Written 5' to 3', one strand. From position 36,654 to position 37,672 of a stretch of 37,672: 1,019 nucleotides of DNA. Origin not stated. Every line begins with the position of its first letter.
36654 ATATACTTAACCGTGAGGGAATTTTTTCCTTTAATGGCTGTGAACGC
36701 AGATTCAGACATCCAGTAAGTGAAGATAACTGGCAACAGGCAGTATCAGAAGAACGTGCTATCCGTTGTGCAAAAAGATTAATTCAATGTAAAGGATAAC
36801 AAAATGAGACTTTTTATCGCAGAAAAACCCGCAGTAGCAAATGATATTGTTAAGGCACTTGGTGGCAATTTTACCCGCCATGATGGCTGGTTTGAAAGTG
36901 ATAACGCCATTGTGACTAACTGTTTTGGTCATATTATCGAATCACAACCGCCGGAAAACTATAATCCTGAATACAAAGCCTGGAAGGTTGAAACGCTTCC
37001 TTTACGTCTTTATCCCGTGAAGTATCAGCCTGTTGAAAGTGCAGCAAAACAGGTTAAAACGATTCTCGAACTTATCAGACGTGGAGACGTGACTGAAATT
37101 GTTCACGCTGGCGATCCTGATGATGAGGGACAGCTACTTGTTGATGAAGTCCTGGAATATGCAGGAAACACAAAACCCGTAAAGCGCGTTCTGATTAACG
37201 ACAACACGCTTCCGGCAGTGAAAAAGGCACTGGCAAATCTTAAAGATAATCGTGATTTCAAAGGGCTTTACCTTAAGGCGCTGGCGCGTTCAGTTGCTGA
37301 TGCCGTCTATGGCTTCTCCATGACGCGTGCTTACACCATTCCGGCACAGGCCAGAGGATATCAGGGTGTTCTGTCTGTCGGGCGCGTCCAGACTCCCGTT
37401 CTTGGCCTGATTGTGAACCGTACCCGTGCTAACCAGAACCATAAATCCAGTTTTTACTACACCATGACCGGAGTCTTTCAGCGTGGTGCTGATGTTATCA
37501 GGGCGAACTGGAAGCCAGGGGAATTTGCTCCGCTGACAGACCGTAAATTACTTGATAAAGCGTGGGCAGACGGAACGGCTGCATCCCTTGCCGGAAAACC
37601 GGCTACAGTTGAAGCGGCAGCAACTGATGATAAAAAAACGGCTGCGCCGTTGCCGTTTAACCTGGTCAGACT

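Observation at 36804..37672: Window ends are contiguous: topB is split across the junction, so this is a circularly permuted complete replicon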

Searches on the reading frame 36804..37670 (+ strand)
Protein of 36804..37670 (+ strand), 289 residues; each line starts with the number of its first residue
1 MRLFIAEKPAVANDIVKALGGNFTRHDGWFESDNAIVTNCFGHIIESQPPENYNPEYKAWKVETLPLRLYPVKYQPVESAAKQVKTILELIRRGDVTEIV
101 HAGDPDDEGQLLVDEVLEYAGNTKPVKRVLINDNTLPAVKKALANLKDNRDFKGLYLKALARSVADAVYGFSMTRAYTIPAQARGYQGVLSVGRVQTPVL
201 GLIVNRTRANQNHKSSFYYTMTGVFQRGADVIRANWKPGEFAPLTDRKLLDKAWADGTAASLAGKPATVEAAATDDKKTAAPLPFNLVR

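Call 46: search_protein_families(proteins=[window:36804-37670:+], library=ncbifam, max_evalue=1e-20)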
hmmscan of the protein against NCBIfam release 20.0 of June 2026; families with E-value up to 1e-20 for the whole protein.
window:36804-37670:+ (289 aa): 4 families
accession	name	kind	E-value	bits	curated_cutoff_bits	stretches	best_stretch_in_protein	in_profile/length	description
NF005829.0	PRK07726.1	subfamily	9.6e-90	302.1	597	1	1-287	1-283/669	DNA topoisomerase 3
TIGR01056.1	topB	subfamily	5.7e-71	239.9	515.75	1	1-287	2-287/706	DNA topoisomerase III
NF006032.0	PRK08173.1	equivalog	2.6e-55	187.6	1058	1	3-287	5-293/863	DNA topoisomerase III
NF011313.0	PRK14724.1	equivalog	3.6e-43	147.5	1088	1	3-287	5-302/988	DNA topoisomerase III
